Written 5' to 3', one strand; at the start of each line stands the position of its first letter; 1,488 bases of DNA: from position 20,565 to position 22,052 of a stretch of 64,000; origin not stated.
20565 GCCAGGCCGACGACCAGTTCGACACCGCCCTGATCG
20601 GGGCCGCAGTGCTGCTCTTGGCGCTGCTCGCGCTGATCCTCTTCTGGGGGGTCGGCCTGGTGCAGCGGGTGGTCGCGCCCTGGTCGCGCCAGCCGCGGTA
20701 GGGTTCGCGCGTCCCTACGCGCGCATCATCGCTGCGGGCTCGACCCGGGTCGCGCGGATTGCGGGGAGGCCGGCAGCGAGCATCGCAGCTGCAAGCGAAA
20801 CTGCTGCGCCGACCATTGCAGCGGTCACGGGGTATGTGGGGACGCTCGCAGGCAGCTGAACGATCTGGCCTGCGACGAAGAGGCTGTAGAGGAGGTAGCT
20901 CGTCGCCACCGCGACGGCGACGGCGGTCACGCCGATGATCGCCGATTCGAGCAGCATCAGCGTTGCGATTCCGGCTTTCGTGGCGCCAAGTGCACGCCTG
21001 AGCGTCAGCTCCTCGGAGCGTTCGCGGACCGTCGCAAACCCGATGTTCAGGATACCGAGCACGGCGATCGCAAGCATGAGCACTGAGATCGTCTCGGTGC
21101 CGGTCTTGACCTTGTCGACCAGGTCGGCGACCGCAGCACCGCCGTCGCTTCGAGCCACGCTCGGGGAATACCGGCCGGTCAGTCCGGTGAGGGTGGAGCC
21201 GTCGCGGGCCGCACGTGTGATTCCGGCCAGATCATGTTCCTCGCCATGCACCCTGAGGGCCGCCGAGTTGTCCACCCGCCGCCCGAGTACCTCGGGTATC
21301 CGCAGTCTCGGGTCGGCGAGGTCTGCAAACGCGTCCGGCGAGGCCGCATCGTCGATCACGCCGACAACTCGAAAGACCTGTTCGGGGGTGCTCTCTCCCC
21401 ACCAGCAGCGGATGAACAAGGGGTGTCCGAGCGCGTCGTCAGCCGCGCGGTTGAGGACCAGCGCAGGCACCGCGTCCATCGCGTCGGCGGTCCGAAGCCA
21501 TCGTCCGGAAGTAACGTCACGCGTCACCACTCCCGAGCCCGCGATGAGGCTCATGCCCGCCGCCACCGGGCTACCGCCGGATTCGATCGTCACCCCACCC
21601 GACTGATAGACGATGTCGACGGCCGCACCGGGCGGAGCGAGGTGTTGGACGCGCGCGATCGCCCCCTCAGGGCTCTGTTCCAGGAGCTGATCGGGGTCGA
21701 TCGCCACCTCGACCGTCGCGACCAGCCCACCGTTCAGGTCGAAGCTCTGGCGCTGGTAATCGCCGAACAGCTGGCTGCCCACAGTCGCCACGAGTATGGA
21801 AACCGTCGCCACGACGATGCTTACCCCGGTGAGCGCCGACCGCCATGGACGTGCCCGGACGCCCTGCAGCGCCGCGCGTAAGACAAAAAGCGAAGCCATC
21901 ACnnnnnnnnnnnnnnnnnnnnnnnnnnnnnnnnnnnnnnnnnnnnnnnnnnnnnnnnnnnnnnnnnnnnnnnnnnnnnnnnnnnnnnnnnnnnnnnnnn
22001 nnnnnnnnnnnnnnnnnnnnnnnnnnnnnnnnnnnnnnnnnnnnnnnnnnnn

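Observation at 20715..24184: Five-gene MacB-type ABC cassette led by two family-less exported proteins: candidate secreted-factor/export-immunity or mechanotransmission system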

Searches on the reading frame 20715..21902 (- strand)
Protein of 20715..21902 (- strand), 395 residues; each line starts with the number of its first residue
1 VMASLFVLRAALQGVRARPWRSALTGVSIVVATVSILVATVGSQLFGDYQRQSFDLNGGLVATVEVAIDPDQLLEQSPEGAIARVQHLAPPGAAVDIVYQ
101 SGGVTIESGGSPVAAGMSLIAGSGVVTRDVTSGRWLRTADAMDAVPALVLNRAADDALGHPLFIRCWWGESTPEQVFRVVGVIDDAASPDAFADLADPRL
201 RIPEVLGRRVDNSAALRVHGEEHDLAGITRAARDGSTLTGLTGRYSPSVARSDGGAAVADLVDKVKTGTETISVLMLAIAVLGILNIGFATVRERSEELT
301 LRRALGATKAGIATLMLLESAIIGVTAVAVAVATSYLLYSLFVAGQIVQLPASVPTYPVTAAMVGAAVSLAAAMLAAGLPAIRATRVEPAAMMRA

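Call 3: search_protein_families(library=pfam, proteins=[window:20715-21902:-], max_evalue=1)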
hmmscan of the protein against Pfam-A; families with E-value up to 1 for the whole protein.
window:20715-21902:- (395 aa): 1 family
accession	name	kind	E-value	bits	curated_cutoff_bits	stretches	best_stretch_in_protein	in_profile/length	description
PF02687.27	FtsX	-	3.4e-14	53.3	25.5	1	272-389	3-120/120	FtsX-like permease C-terminal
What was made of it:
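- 20715..21902 (-): g5: MacB/FtsX-type permease, 395 aa, four TM segments with an ectodomain of about 220 aa between TM1 and TM2. Pfam FtsX E 3.4e-14 (call 3).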

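Call 6: search_protein_families(library=ncbifam, proteins=[window:20715-21902:-], max_evalue=1)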
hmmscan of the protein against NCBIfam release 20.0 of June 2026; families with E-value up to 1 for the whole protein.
window:20715-21902:- (395 aa): 8 families
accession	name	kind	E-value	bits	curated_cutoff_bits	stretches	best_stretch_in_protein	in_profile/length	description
TIGR03434.1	ADOP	subfamily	1.4e-14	53.2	622.3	1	130-395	544-802/803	ADOP family duplicated permease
NF038347.1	FtsX_Gpos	exception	2.2e-06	27.2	225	1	260-371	162-276/296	permease-like cell division protein FtsX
NF007826.0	PRK10535.1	equivalog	2e-05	23.1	966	1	272-391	528-643/648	macrolide ABC transporter ATP-binding protein/permease MacB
NF041854.1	ABC_perm_YbbP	equivalog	0.00026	19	999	1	234-352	650-769/806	putative ABC transporter permease subunit YbbP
NF038346.1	FtsX_actino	exception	0.00035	20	250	1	260-384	174-301/308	permease-like cell division protein FtsX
TIGR02212.1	lolCE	equivalog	0.086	11.8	362.45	1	271-394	271-409/411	lipoprotein-releasing ABC transporter permease subunit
TIGR00439.2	FtsX_Gneg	equivalog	0.39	9.9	255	1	262-373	163-270/292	permease-like cell division protein FtsX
NF038008.1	ABC_perm_DarB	equivalog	0.59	8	700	1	272-374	668-768/777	darobactin export ABC transporter permease subunit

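Call 10: find_related_loci(query=window:20715-21902:-, collection=genome_contigs, flank=10000)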
Query window:20715-21902:- (395 aa) in genome_contigs; peptide patterns used: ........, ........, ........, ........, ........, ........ (x = any residue, [..] = any of these).
414 stretches matched a pattern, but none encodes a relative of the query by tblastn (E <= 1e-3).
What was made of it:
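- Tried and rejected: First genome_contigs scan with the permease alone found nothing (call 10).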

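Call 16: find_homologous_proteins(query=window:20715-21902:-, max_evalue=0.00001)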
Query window:20715-21902:- (395 aa): 6 proteins with E <= 0.00001 among 8000 candidates.
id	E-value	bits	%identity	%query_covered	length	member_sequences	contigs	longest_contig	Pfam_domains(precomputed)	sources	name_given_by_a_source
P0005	5.5e-220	748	92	100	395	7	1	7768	PF02687.28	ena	-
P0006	2.9e-94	334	100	41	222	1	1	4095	-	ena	-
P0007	7.4e-22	96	32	99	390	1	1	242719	PF02687.28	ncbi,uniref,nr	ncbi:ABC transporter permease [Streptomyces sp. SID13031]|uniref:ABC transporter permease n=1 Tax=St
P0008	6.7e-7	47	27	97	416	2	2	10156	PF02687.28,PF12704.15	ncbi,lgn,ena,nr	ncbi:MAG: ABC transporter permease [Actinomycetia bacterium]|nr:ABC transporter permease [Actinomyce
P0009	2.0e-6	45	25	98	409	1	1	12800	PF02687.28,PF12704.15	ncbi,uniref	ncbi:ABC transporter permease [Streptomyces sp. NPDC048279]|uniref:ABC transporter permease n=1 Tax=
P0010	8.6e-6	43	32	33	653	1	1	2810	PF02687.28,PF12704.15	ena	-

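Call 18: find_encoding_contigs(protein=P0007, flank=8000, max_places=3)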
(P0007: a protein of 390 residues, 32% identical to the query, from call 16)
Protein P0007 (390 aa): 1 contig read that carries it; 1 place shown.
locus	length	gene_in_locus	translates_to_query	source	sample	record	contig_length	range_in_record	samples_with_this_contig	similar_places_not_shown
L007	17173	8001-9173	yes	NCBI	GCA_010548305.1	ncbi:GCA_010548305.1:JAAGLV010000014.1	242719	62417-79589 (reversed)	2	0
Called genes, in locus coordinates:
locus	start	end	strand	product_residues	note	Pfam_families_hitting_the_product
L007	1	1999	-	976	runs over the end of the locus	PF05922:Inhibitor_I9, PF00082:Peptidase_S8, PF01483:P_proprotein, PF00089:Trypsin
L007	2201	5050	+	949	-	PF13191:AAA_16, PF13401:AAA_22 (weak), PF00196:GerE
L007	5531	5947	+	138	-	-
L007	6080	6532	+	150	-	-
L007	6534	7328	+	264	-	PF25967:RND-MFP_C (weak)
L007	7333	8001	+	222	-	PF00005:ABC_tran, PF13304:AAA_21 (faint)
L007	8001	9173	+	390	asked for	PF02687:FtsX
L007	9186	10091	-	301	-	PF01636:APH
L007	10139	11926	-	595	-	PF26965:MimR_N, PF01590:GAF, PF26961:MimR, PF25601:AAA_lid_14, PF02954:HTH_8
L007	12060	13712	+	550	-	PF02332:Phenol_Hydrox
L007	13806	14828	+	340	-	PF00111:Fer2, PF00970:FAD_binding_6, PF00175:NAD_binding_1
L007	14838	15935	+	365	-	PF02332:Phenol_Hydrox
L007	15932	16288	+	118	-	PF02406:MmoB_DmpM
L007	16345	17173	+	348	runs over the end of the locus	PF04909:Amidohydro_2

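Call 19: find_encoding_contigs(protein=P0005, flank=10000, max_places=8)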
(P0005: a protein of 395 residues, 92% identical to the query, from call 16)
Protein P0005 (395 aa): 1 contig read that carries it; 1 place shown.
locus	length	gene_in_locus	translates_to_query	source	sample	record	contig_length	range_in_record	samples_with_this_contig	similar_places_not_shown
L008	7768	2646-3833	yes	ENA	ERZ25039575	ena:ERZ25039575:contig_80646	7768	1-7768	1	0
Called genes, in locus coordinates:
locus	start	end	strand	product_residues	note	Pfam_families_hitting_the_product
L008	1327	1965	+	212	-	-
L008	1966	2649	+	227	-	PF00005:ABC_tran, PF13304:AAA_21 (faint)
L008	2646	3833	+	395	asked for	PF02687:FtsX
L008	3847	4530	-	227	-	PF00528:BPD_transp_1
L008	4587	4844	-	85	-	-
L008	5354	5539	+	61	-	-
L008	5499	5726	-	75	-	-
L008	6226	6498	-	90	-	PF04298:Zn_peptidase_2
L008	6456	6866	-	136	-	PF04298:Zn_peptidase_2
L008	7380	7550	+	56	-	PF00462:Glutaredoxin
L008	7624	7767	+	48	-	?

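Call 26: find_related_loci(query=A1, collection=genome_contigs, flank=6000)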
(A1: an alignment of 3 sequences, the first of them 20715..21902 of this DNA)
Query A1 (395 aa) in genome_contigs; peptide patterns used: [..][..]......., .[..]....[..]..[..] (x = any residue, [..] = any of these).
93 stretches matched a pattern; 4 encode a relative of the query (tblastn E <= 1e-3); 4 distinct loci.
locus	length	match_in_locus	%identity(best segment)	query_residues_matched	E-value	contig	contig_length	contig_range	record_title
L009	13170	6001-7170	32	1-394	2e-24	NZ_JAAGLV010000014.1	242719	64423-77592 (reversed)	Streptomyces sp. SID13031 NODE_14_length_242719_cov_91.9804_ID_27/0, whole genome shotgun sequence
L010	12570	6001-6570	33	130-323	1e-12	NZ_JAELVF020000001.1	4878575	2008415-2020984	Streptomyces tardus strain P38-E01 scaffold1_size4878575, whole genome shotgun sequence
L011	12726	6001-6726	30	130-375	3e-12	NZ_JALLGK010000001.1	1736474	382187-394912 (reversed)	Streptomyces sp. XM4193 NODE_1_length_1736474_cov_194.923355, whole genome shotgun sequence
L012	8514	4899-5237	29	279-394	6e-6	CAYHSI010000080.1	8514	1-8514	MAG TPA_asm: uncultured Anaerolineaceae bacterium isolate ERP119705_co14_525 genome assembly, contig: NODE_12784_length_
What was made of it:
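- Tried and rejected: The second, with an alignment, found only three Streptomyces loci and one Anaerolineaceae locus (call 26).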

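Call 71: search_protein_families(library=padloc, proteins=[window:20715-21902:-, L007:5531-5947:+, L007:6080-6532:+], max_evalue=0.1)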
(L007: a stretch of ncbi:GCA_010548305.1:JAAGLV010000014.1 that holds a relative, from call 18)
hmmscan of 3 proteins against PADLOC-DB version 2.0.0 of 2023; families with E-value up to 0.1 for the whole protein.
window:20715-21902:- (395 aa): 2 families
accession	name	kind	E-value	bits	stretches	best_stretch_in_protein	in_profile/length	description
PDLC01991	CARF_m8--CARF_LolE_TM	-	4.8e-07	26.3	1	260-386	428-549/810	-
PDLC01990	CARF_m8--CARF_Beta-galactosidase_LolE_TM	-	0.0038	12.5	1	269-388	1412-1529/1791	-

L007:5531-5947:+ (138 aa): 0 families

L007:6080-6532:+ (150 aa): 0 families

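Call 88: search_protein_families(library=pfam, proteins=[L007:6534-7328:+, L007:8001-9173:+], max_evalue=0.1)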
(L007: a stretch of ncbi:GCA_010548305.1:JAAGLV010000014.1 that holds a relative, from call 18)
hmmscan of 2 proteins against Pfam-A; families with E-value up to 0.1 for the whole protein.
L007:6534-7328:+ (264 aa): 0 families

L007:8001-9173:+ (390 aa): 1 family
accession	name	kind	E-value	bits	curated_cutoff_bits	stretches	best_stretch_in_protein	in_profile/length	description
PF02687.27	FtsX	-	8.7e-13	48.8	25.5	1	267-383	3-119/120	FtsX-like permease C-terminal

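Call 91: search_solved_structures(query=A12, max_evalue=0.01)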
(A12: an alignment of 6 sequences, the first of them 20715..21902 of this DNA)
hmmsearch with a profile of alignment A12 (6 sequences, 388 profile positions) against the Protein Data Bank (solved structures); distinct sequences matched with E-value up to 0.01: 13.
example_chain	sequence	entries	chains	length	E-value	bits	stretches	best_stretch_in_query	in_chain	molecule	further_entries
5lil_A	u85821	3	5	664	1.5e-25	93.1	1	5-385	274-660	Macrolide export ATP-binding/permease protein MacB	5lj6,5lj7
5xu1_M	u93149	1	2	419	5.2e-23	84.7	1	254-387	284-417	ABC transporter permeae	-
5gko_A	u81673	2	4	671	5.9e-20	74.6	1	6-386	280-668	Macrolide export ATP-binding/permease protein MacB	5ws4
5nik_J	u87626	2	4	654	7.7e-19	70.9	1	4-386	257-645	Macrolide export ATP-binding/permease protein MacB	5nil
9o9x_C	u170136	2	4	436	1.2e-11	47.3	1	257-387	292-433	ABC transporter permease YtrF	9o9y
9w37_A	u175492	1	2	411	2e-07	33.3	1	250-387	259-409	LolF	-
9w35_A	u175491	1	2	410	2e-07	33.3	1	250-387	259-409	LolF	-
9w2w_A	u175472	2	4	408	3.6e-06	29.2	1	250-386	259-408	LolF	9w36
7arh_E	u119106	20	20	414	0.00039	22.5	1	169-386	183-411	Lipoprotein-releasing system transmembrane protein LolE | Lipoprotein transporter subunit LolE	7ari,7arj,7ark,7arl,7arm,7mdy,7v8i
7arh_C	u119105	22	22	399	0.00067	21.8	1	246-387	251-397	Lipoprotein-releasing ABC transporter permease subunit LolC | Lipo-releasing system transmembrane protein lolC | Lipoprotein-releasing system transmembrane prot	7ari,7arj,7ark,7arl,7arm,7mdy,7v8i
9rli_E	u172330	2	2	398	0.0019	20.3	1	254-386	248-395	Lipoprotein-releasing system transmembrane protein LolE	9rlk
7mdx_B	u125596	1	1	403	0.0022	20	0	169-383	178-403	Lipoprotein-releasing system transmembrane protein LolE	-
9ge6_A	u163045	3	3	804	0.0062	18.6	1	252-333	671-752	Uncharacterized ABC transporter permease YbbP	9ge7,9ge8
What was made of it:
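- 20715..21902 (-): The clade profile matches MacB 5LIL over residues 5-385, E 1.5e-25 (call 91).
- Closest known: MacAB-TolC of Gram-negative bacteria. Same: The permease clade aligns over its full length to MacB (5LIL, 5GKO, 5NIK; call 91).
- Closest known: AS-48EFGH. Same: The Spr0695 permease (5XU1) is the second-best PDB hit (E 5e-23, call 91).
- The permease belongs to the MacB/FtsX/LolCE fold group (calls 3, 6, 91).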

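Call 100: search_dna_similar(query=L007:6534-7328:+, collection=plasmids, mode=protein, max_evalue=0.000001, max_rows=15)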
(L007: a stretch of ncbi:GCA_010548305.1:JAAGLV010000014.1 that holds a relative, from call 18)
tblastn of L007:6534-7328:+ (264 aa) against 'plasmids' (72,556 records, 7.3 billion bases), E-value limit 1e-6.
No match.
